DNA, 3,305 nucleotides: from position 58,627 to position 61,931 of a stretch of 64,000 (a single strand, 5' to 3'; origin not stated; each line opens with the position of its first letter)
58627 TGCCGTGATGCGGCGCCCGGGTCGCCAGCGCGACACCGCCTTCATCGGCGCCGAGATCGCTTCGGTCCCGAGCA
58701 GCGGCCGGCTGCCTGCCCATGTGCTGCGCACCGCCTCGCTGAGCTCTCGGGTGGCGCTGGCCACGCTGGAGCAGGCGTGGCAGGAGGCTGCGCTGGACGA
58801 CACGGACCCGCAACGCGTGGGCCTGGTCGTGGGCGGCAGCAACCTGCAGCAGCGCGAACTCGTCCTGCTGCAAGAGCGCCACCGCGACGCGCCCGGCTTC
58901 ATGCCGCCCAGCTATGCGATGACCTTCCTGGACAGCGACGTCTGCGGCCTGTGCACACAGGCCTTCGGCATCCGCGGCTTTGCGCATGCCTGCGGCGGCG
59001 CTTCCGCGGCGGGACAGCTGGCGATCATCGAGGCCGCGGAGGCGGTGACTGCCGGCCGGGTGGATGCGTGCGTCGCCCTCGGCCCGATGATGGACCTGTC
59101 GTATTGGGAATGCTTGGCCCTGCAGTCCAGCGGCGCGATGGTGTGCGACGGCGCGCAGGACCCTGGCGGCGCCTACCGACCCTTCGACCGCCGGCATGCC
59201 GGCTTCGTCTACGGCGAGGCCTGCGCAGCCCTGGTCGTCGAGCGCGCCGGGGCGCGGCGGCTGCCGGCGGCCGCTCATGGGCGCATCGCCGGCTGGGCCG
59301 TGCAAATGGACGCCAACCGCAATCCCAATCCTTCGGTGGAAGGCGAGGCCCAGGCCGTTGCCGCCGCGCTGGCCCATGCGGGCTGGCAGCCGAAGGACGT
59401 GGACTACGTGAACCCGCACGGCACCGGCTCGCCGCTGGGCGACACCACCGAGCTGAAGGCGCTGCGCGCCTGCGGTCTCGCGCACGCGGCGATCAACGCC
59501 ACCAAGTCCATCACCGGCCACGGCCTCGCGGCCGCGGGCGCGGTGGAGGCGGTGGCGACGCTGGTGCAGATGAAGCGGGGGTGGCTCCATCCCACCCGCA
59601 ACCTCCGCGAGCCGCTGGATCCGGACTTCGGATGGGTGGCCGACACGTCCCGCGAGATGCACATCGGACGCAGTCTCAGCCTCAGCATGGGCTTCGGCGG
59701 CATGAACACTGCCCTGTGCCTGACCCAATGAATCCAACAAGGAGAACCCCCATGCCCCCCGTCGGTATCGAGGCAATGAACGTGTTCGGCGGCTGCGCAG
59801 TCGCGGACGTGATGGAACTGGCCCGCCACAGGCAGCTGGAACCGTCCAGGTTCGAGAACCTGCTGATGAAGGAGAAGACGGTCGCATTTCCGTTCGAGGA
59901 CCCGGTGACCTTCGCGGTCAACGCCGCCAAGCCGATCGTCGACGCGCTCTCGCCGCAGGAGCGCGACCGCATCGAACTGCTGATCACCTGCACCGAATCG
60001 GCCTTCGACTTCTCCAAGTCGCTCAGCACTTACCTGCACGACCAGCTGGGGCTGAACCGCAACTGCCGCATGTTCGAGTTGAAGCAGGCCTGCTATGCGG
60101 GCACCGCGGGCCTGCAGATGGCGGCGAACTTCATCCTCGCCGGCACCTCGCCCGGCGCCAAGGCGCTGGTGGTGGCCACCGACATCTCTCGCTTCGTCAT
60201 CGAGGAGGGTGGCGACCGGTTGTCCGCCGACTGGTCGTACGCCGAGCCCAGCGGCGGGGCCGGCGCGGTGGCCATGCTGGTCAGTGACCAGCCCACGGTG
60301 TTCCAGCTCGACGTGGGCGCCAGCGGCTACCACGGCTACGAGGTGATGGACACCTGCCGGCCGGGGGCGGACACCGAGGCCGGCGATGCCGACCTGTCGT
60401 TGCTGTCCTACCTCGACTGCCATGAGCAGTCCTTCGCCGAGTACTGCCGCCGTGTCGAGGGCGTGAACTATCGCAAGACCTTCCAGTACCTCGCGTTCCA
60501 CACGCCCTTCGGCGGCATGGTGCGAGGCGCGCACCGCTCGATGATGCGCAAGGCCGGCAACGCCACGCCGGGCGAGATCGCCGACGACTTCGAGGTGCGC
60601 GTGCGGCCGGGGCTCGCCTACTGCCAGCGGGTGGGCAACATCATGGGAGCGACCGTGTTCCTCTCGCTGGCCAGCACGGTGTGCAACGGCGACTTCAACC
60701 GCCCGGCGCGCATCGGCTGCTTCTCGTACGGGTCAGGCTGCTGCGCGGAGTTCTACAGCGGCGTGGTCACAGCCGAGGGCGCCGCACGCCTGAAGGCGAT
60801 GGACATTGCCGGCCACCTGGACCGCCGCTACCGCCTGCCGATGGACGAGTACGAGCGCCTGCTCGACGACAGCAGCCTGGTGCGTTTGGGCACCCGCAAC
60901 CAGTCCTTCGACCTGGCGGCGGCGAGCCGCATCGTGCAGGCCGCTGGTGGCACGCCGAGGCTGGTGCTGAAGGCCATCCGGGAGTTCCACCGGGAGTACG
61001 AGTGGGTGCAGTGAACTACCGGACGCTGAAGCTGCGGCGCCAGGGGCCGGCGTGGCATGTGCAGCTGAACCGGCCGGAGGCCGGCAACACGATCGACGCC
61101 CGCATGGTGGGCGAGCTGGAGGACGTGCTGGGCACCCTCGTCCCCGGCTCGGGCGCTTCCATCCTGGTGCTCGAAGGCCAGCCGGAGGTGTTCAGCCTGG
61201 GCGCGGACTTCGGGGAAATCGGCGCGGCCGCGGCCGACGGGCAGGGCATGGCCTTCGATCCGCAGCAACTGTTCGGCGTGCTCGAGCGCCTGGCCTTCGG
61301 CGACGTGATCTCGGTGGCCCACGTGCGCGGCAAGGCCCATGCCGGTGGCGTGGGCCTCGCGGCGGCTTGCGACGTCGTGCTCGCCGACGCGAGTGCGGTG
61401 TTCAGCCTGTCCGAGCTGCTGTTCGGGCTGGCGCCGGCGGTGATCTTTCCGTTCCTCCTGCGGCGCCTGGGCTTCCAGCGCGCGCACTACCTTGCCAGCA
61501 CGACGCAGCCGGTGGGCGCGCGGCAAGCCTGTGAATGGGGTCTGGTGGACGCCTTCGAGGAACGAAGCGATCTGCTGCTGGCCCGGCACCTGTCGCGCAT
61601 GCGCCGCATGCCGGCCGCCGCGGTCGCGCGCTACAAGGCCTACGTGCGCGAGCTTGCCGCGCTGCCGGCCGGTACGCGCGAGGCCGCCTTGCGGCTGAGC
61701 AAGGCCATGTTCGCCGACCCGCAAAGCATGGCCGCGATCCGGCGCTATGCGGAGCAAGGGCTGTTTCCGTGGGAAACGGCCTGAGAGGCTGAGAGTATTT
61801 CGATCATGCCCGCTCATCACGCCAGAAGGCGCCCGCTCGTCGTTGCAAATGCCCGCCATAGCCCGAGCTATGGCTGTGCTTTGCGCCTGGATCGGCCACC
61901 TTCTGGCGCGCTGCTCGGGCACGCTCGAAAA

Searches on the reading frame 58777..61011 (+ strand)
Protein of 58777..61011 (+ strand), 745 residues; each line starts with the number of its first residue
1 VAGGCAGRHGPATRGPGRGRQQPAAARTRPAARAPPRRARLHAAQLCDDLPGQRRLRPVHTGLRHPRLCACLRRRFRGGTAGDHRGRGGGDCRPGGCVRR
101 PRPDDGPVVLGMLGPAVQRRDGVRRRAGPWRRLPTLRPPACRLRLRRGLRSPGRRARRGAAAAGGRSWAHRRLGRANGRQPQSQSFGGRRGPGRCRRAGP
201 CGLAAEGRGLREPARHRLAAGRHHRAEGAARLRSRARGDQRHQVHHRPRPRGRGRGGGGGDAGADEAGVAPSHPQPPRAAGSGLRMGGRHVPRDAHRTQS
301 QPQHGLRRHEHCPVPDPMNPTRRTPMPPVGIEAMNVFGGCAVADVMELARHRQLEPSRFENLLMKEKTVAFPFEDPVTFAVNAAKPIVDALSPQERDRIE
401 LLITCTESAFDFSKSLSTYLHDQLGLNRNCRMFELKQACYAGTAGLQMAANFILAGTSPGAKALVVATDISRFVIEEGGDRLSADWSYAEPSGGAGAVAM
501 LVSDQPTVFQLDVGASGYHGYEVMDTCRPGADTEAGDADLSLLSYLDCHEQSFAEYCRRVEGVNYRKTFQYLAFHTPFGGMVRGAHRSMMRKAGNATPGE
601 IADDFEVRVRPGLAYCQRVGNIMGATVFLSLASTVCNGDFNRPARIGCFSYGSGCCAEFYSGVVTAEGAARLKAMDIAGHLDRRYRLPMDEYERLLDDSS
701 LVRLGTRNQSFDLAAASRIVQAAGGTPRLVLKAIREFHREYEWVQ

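Call 5: search_protein_families(library=pfam, proteins=[window:58777-61011:+], max_evalue=0.01)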
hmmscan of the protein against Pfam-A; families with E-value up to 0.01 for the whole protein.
window:58777-61011:+ (745 aa): 4 families
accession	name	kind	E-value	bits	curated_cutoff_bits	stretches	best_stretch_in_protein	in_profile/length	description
PF08540.16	HMG_CoA_synt_C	-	1.1e-15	58.4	25.1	1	588-696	122-238/280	Hydroxymethylglutaryl-coenzyme A synthase C terminal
PF01154.23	HMG_CoA_synt_N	-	6.6e-10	39.6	25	1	329-503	5-170/174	Hydroxymethylglutaryl-coenzyme A synthase N terminal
PF00195.25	Chal_sti_synt_N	-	3.7e-05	23.7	27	1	394-473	116-193/225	Chalcone and stilbene synthases, N-terminal domain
PF08545.16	ACP_syn_III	-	0.0076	16.6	24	0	433-510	1-73/80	3-Oxoacyl-[acyl-carrier-protein (ACP)] synthase III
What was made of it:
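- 59752..61014 (+): HMG-ACP synthase (HMGS). Pfam HMG_CoA_synt_N/C (call 5).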

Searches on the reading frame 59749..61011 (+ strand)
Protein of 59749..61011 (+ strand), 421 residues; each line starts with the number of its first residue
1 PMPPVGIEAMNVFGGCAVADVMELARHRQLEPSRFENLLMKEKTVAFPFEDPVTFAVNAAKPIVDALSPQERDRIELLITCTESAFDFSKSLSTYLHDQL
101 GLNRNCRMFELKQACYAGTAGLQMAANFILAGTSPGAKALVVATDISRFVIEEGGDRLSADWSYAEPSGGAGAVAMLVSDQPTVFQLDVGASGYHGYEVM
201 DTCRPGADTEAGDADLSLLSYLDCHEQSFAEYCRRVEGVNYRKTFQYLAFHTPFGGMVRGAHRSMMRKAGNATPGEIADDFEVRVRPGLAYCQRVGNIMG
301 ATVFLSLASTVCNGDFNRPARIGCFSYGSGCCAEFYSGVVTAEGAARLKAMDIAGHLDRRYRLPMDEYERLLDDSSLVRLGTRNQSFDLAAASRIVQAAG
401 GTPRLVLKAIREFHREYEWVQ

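Call 40: search_protein_families(library=ncbifam, proteins=[window:59749-61011:+], max_evalue=0.01)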
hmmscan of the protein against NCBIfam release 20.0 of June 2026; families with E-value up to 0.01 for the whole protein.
window:59749-61011:+ (421 aa): 10 families
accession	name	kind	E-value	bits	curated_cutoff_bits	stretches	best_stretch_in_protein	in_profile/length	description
TIGR01835.1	HMG-CoA-S_prok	equivalog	1.9e-67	227.7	360.35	1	5-378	1-355/382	hydroxymethylglutaryl-CoA synthase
NF041302.1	HMG_CoAsyn_Halo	equivalog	3.8e-41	141.5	800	2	2-273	1-266/443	hydroxymethylglutaryl-CoA synthase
TIGR01833.1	HMG-CoA-S_euk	equivalog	8.6e-30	104.2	286.2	2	5-262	5-263/457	hydroxymethylglutaryl-CoA synthase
NF003274.0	PRK04262.1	equivalog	3e-18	66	244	1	23-187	21-173/347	hydroxymethylglutaryl-CoA synthase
NF006720.0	PRK09258.1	equivalog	6.2e-11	42.2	285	1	56-331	65-329/338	3-oxoacyl-ACP synthase III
TIGR00748.1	HMG_CoA_syn_Arc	equivalog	1.8e-10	40.6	353.35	1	21-148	18-143/345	hydroxymethylglutaryl-CoA synthase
NF006829.0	PRK09352.1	subfamily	6.1e-10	38.6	249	1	42-197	43-190/322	beta-ketoacyl-ACP synthase 3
TIGR00747.1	fabH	subfamily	5.4e-09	35.6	292.1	1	41-196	40-187/322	beta-ketoacyl-ACP synthase III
NF009519.0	PRK12880.1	equivalog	4.1e-06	26.3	436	1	56-149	64-154/353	beta-ketoacyl-ACP synthase III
NF005308.0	PRK06840.1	equivalog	2.6e-05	23.4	315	1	5-134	5-134/339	3-oxoacyl-ACP synthase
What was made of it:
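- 59752..61014 (+): TIGR01835 1.9e-67, below its curated cut-off (call 40).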

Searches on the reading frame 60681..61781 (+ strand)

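Call 5: search_protein_families(library=pfam, proteins=[window:60681-61781:+], max_evalue=0.01)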
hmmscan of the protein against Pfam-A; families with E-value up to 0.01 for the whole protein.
window:60681-61781:+ (367 aa): 2 families
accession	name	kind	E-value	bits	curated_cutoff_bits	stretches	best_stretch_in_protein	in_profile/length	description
PF00378.25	ECH_1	-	3e-40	138.6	27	1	126-365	8-249/251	Enoyl-CoA hydratase/isomerase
PF16113.10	ECH_2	-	3.5e-17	63.4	27.2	1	126-312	3-192/335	Enoyl-CoA hydratase/isomerase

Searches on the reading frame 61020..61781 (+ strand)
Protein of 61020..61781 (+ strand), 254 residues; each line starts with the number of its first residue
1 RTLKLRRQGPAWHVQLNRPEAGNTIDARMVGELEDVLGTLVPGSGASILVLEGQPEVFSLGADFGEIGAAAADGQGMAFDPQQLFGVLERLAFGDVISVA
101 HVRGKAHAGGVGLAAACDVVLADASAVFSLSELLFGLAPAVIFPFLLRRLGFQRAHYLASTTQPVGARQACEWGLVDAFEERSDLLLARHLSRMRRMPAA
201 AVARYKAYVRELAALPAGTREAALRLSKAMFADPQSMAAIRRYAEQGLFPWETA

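Call 40: search_protein_families(library=ncbifam, proteins=[window:61020-61781:+], max_evalue=0.01)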
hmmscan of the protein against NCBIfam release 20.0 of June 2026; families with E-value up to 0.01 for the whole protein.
window:61020-61781:+ (254 aa): 68 families (the best 25 are shown)
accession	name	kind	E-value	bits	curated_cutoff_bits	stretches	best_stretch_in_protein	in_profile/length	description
NF005498.0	PRK07112.1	equivalog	2.1e-92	309.3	250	1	1-253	7-257/258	enoyl-CoA hydratase/isomerase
NF005675.0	PRK07468.1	equivalog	1.5e-26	93.7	350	1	13-214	17-221/262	crotonase/enoyl-CoA hydratase family protein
NF005879.0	PRK07827.1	equivalog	1.5e-24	86.7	283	1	6-211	12-218/261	enoyl-CoA hydratase family protein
NF004227.0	PRK05674.1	equivalog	4.7e-23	82.2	426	1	14-185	19-191/271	gamma-carboxygeranoyl-CoA hydratase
NF051848.1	EnCoAHydtEchA19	equivalog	4.7e-22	78.8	400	1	4-215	3-218/258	enoyl-CoA hydratase EchA19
NF006007.0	PRK08138.1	subfamily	4.7e-20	72.1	355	1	13-228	20-231/261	enoyl-CoA hydratase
NF004840.0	PRK06190.1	equivalog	8.5e-20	71.4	253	1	6-220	9-224/260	enoyl-CoA hydratase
NF006588.0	PRK09120.1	equivalog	1.2e-19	70.5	276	1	10-177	18-187/276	p-hydroxycinnamoyl CoA hydratase/lyase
NF042430.2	EnCoAhydt_DpgD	equivalog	3.2e-19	69.4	400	1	7-185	3-186/258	enoyl-CoA-hydratase DpgD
TIGR02280.1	PaaB1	equivalog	3.8e-19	69.2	345.15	1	13-201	11-198/256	2-(1,2-epoxy-1,2-dihydrophenyl)acetyl-CoA isomerase PaaG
NF004525.0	PRK05870.1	equivalog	1.1e-18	68.1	285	1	4-222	6-221/249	enoyl-CoA hydratase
NF006699.0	PRK09245.1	subfamily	5.7e-18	65.1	354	1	2-211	4-222/266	crotonase/enoyl-CoA hydratase family protein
NF005803.0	PRK07658.1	equivalog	8.5e-18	64.7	313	1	5-186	6-186/257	enoyl-CoA hydratase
NF004795.0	PRK06143.1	subfamily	2.8e-17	63.1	283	1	14-216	22-225/260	enoyl-CoA hydratase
NF005699.0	PRK07509.1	equivalog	3.6e-17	62.9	249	1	4-213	7-222/267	crotonase/enoyl-CoA hydratase family protein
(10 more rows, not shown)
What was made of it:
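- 61002..61784 (+): ECH1 (PksH-type dehydratase). It is the only ECH in the window. NF005498, 309 bits against a cut-off of 250 (call 40).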

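Call 48: search_solved_structures(query=window:61020-61781:+, max_evalue=1e-10)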
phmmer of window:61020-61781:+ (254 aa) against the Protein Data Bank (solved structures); distinct sequences matched with E-value up to 1e-10: 38.
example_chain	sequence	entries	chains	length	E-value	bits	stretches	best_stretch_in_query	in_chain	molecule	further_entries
3hp0_A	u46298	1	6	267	3.6e-66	226.5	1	2-252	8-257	Putative polyketide biosynthesis enoyl-CoA hydratase homolog pksH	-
4nnq_A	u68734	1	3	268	1.1e-30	110.3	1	13-252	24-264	Putative enoyl-CoA hydratase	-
8ahq_A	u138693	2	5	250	8.7e-23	84.5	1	14-247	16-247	Enoyl-CoA hydratase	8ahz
4zu2_A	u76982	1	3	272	5.6e-22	81.8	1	12-224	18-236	Putative isohexenylglutaconyl-CoA hydratase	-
4k3w_A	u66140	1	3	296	1.5e-21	80.4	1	2-224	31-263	Enoyl-CoA hydratase/isomerase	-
3i47_A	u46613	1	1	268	2e-17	66.9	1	14-180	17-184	Enoyl CoA hydratase/isomerase (Crotonase)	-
3oc7_A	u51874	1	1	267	4.1e-15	59.4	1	9-222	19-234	Enoyl-CoA hydratase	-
4knp_A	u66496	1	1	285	7.2e-15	58.5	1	9-222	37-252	enoyl-CoA hydratase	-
4kpk_A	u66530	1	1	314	1.9e-14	57.1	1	11-181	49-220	Enoyl-CoA hydratase/isomerase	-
1uiy_A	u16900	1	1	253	2.7e-14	56.7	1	12-185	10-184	Enoyl-CoA Hydratase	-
7oeq_A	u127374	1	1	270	7.4e-14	55.2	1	14-187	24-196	Mevalonyl-coenzyme A hydratase sidH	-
4fzw_A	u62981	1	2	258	1.1e-13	54.7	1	7-220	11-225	2,3-dehydroadipyl-CoA hydratase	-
6l3o_A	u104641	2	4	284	2.1e-13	53.7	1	8-179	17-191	Hydroxycinnamoyl-CoA hydratase-lyase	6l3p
5z7r_A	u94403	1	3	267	2.7e-13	53.4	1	5-191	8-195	Short-chain-enoyl-CoA hydratase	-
2vsu_E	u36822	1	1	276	2.8e-13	53.3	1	2-179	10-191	P-HYDROXYCINNAMOYL COA HYDRATASE/LYASE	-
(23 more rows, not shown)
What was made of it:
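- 61002..61784 (+): PDB 3HP0 PksH, 3.6e-66 (call 48).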

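Call 91: find_homologous_proteins(query=window:61020-61781:+, max_evalue=1e-40)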
Query window:61020-61781:+ (254 aa): 706 proteins with E <= 1e-40 among 8000 candidates; the best 120 are listed.
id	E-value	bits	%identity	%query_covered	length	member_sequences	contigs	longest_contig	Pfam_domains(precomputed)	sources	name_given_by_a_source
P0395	2.1e-159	547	100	100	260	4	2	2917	PF00378.26,PF16113.11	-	-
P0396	5.0e-143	493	91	100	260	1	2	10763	PF00378.26,PF16113.11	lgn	-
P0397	2.7e-89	317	59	99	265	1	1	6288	PF00378.26,PF16113.11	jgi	jgi:enoyl-CoA hydratase/carnithine racemase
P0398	6.2e-88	313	60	99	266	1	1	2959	PF00378.26,PF16113.11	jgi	jgi:enoyl-CoA hydratase/carnithine racemase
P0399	3.8e-87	310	59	99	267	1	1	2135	PF00378.26,PF16113.11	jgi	jgi:enoyl-CoA hydratase/carnithine racemase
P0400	1.8e-86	308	59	99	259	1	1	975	PF00378.26,PF16113.11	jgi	jgi:enoyl-CoA hydratase/carnithine racemase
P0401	1.7e-85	305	55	99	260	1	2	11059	PF00378.26,PF16113.11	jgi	jgi:enoyl-CoA hydratase/carnithine racemase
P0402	2.2e-85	304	56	99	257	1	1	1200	PF00378.26,PF16113.11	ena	-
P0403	6.5e-79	283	56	100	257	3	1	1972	PF00378.26,PF16113.11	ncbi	-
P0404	5.2e-77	277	53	99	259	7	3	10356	PF00378.26,PF16113.11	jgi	jgi:polyketide biosynthesis enoyl-CoA hydratase PksH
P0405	5.7e-76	273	53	100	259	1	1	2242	PF00378.26,PF16113.11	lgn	-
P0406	6.2e-76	273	51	100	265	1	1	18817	PF00378.26,PF16113.11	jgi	jgi:polyketide biosynthesis enoyl-CoA hydratase PksH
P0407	3.5e-75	271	50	100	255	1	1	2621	PF00378.26,PF16113.11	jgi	jgi:polyketide biosynthesis enoyl-CoA hydratase PksH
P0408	1.4e-74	269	53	100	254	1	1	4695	PF00378.26,PF16113.11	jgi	jgi:polyketide biosynthesis enoyl-CoA hydratase PksH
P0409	1.7e-74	269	55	99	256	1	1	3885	PF00378.26,PF16113.11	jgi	jgi:polyketide biosynthesis enoyl-CoA hydratase PksH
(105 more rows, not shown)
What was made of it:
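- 61002..61784 (+): Homologues are named PksH / 3-carboxymethyl-3-hydroxy-acyl-[acp] dehydratase (call 91).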
